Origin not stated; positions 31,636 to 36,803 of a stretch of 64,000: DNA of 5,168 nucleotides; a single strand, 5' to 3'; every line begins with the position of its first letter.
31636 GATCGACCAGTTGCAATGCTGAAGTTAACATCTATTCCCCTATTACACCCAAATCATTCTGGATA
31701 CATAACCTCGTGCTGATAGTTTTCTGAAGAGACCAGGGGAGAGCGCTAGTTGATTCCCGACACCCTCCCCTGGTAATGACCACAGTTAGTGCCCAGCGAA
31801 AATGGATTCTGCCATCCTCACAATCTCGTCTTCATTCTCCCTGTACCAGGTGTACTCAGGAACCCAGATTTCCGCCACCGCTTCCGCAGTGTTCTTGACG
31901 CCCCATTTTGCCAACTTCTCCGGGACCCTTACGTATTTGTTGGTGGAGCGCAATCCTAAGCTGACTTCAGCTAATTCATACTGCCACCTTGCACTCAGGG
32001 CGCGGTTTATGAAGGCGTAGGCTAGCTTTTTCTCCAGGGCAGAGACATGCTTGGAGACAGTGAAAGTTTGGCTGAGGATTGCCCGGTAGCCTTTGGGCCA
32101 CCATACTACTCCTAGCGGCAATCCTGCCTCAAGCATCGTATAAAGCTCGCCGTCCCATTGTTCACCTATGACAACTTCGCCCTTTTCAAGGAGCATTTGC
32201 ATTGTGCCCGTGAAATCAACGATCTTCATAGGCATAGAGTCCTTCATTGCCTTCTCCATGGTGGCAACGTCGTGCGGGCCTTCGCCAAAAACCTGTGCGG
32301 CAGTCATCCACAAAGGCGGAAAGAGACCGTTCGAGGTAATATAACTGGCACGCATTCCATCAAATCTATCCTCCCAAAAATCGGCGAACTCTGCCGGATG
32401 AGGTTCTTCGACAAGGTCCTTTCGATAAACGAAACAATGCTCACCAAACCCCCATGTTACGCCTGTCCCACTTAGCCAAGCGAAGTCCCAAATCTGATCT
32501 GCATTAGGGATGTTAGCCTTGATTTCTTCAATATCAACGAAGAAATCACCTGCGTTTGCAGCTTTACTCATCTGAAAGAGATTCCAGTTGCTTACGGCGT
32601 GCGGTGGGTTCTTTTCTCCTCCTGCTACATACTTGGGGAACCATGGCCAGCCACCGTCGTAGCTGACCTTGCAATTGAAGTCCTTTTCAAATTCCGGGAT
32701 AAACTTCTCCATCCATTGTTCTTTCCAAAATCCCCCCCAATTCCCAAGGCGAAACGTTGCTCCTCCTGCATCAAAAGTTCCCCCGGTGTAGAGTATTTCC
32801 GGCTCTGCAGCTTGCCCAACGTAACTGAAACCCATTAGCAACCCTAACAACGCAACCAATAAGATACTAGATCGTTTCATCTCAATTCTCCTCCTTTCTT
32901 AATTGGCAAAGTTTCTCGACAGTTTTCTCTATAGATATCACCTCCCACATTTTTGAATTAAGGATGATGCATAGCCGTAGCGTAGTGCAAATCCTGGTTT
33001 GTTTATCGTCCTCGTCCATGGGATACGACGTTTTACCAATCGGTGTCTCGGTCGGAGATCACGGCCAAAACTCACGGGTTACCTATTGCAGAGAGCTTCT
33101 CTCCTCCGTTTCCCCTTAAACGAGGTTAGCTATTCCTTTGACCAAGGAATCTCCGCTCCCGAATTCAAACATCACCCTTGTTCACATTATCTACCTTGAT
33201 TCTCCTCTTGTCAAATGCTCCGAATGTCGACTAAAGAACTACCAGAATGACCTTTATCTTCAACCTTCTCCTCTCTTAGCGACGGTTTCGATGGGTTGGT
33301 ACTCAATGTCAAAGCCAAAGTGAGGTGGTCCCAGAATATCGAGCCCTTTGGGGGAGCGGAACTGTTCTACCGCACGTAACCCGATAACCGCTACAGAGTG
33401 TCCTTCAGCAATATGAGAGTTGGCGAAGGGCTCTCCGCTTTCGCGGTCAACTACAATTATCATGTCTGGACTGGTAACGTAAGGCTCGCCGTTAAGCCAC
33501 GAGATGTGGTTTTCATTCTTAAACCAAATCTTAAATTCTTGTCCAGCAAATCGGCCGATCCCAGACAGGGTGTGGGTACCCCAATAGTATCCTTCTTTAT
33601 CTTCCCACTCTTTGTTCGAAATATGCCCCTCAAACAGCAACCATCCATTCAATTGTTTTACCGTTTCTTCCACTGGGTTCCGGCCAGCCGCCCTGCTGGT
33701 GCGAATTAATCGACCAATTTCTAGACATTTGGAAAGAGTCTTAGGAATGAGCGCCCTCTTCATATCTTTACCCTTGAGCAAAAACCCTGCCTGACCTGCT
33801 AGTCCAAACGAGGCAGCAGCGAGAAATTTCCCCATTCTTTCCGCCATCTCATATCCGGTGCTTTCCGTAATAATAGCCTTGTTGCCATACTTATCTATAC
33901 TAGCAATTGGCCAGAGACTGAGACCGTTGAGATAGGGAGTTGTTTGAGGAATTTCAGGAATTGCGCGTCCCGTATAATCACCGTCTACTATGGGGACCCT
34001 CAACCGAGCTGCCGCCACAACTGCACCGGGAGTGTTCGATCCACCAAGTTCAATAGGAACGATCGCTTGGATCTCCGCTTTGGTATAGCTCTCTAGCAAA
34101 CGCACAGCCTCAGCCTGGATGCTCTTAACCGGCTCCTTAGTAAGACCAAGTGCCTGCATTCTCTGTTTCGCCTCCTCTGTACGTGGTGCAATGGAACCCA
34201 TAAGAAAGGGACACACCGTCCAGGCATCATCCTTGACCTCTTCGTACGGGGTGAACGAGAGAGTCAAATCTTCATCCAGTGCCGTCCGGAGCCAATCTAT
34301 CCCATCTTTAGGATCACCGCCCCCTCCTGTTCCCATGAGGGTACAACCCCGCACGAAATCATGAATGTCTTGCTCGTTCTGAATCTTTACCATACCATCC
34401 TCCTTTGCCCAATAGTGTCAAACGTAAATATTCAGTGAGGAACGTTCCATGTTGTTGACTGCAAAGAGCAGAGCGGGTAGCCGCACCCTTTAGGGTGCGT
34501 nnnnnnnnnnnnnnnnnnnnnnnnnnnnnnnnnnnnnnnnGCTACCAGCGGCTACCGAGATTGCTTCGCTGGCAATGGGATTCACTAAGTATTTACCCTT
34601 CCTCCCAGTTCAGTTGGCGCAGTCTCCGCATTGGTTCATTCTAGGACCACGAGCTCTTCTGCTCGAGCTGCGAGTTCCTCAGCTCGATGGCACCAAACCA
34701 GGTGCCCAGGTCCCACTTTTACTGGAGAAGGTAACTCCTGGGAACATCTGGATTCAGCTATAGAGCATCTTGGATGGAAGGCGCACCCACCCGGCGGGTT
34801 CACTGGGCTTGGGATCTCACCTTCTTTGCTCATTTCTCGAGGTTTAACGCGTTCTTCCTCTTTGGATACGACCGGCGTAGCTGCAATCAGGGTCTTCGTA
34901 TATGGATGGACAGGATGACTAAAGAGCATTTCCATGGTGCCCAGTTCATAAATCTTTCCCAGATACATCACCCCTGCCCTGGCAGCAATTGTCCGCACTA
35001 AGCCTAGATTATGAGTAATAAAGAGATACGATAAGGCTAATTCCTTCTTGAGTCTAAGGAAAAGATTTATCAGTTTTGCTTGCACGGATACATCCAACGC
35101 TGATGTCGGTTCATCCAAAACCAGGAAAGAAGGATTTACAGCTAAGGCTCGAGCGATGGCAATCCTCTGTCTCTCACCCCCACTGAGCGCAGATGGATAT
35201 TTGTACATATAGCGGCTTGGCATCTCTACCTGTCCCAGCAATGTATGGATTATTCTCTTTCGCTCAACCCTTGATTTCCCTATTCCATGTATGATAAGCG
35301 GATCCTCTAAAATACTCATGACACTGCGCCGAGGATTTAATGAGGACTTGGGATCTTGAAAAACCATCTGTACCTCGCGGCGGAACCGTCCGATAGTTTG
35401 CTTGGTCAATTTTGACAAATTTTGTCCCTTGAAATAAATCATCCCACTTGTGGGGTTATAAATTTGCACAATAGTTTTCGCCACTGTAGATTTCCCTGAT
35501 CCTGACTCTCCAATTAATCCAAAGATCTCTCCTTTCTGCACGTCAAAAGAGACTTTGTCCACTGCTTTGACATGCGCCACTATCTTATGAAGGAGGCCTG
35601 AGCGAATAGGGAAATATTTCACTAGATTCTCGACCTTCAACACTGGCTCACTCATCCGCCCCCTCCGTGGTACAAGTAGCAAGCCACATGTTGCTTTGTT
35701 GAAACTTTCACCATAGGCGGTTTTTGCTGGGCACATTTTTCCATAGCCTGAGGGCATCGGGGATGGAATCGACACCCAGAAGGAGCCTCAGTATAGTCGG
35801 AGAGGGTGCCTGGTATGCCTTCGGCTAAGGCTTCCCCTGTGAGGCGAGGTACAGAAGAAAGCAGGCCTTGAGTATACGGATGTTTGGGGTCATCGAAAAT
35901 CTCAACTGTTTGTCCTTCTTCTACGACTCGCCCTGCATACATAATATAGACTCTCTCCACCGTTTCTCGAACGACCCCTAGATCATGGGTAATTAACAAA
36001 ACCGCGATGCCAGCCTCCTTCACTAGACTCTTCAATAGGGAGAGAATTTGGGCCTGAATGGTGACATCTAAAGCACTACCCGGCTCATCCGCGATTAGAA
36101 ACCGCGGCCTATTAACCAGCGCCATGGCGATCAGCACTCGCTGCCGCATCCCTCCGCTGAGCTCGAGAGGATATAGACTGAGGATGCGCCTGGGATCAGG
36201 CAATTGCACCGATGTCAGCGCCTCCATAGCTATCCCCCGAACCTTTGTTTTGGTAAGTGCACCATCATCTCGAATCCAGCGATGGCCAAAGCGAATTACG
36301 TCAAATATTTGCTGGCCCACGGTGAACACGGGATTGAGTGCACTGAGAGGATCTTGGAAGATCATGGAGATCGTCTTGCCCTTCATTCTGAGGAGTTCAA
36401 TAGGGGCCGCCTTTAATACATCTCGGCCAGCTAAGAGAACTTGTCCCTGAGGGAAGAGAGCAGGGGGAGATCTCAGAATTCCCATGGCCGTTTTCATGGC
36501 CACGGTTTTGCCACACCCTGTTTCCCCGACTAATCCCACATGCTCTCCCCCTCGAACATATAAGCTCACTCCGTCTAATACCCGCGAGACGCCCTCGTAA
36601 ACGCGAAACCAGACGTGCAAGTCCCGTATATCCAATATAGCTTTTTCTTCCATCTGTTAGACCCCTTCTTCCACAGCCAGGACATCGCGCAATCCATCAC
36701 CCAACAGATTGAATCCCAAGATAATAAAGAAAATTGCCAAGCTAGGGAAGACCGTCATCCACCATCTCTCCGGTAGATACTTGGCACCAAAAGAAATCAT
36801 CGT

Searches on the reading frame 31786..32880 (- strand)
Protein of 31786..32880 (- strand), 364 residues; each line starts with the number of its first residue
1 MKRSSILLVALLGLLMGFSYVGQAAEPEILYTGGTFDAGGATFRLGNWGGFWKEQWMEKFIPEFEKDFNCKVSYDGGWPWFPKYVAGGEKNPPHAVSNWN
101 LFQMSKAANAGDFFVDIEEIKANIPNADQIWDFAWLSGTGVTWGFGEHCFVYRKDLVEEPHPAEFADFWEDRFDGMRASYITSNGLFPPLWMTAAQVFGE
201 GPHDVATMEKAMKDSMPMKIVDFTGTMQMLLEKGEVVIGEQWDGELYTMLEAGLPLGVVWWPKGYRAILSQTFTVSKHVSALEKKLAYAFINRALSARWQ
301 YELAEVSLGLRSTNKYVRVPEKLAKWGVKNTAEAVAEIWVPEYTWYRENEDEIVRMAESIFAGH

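Call 5: search_protein_families(library=pfam, proteins=[window:31786-32880:-])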
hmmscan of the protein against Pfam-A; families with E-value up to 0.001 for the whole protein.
window:31786-32880:- (364 aa): 1 family
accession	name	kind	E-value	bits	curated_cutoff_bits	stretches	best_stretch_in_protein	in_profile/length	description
PF13416.11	SBP_bac_8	-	2e-14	54.5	27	1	61-325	3-273/279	Bacterial extracellular solute-binding protein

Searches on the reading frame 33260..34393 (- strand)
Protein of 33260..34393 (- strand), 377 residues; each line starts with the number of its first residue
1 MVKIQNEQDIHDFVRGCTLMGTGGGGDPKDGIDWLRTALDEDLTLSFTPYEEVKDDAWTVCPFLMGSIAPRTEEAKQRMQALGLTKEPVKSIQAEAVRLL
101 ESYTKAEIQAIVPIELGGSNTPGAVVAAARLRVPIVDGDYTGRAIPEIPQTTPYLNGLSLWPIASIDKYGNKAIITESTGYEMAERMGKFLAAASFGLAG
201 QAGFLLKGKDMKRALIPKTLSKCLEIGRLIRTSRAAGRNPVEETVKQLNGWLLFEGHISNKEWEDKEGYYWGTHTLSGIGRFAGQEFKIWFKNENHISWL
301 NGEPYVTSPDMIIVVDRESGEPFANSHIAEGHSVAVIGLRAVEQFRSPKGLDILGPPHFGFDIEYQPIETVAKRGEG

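Call 6: search_protein_families(library=pfam, proteins=[window:33260-34393:-])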
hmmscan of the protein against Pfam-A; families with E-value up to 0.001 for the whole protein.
window:33260-34393:- (377 aa): 2 families
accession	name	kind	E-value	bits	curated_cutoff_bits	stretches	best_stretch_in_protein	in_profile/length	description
PF20906.3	S-Me-THD_C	-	3.7e-56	189.9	27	1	182-368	4-190/190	S-Me-THD-like, C-terminal domain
PF06032.18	S-Me-THD_N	-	7.4e-43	146.8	27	1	8-176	1-157/158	S-Me-THD-like, N-terminal domain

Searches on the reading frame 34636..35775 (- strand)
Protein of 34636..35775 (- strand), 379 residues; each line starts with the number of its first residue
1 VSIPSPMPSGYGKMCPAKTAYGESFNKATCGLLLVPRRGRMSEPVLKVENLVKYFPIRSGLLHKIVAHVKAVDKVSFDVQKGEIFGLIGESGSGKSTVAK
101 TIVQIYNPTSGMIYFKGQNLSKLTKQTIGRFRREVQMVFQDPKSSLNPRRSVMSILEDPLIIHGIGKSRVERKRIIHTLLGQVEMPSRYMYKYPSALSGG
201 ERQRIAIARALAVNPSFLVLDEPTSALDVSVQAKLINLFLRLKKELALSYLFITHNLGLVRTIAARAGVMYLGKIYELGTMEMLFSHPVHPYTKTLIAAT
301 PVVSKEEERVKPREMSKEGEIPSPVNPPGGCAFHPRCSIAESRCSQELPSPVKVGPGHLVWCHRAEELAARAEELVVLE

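Call 6: search_protein_families(library=pfam, proteins=[window:34636-35775:-])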
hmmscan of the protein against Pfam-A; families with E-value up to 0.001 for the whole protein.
window:34636-35775:- (379 aa): 6 families
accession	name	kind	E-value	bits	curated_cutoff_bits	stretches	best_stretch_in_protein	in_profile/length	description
PF00005.33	ABC_tran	-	3.9e-35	121.9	25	1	73-225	2-137/137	ABC transporter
PF08352.17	oligo_HPY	-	2.5e-14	53.9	27.1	1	277-344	2-65/65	Oligopeptide/dipeptide transporter, C-terminal region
PF13304.12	AAA_21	-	7.6e-08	33.2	27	1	195-260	237-303/304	AAA domain, putative AbiEii toxin, Type IV TA system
PF02463.25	SMC_N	-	4.4e-07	30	40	1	67-269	8-211/220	RecF/RecN/SMC N terminal domain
PF00004.35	AAA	-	2.1e-05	25.4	21.2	1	87-186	3-95/131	ATPase family associated with various cellular activities (AAA)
PF13401.12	AAA_22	-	0.00084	20.1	27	0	87-156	10-75/130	AAA domain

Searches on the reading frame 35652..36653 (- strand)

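Call 6: search_protein_families(library=pfam, proteins=[window:35652-36653:-])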
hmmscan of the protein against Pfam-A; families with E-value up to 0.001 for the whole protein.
window:35652-36653:- (333 aa): 3 families
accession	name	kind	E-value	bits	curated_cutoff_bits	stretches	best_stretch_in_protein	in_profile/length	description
PF00005.33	ABC_tran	-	8.4e-25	88.4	25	1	26-191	1-135/137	ABC transporter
PF08352.17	oligo_HPY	-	3.7e-22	78.9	27.1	1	244-307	1-65/65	Oligopeptide/dipeptide transporter, C-terminal region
PF13304.12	AAA_21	-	0.00022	21.8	27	1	160-228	233-303/304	AAA domain, putative AbiEii toxin, Type IV TA system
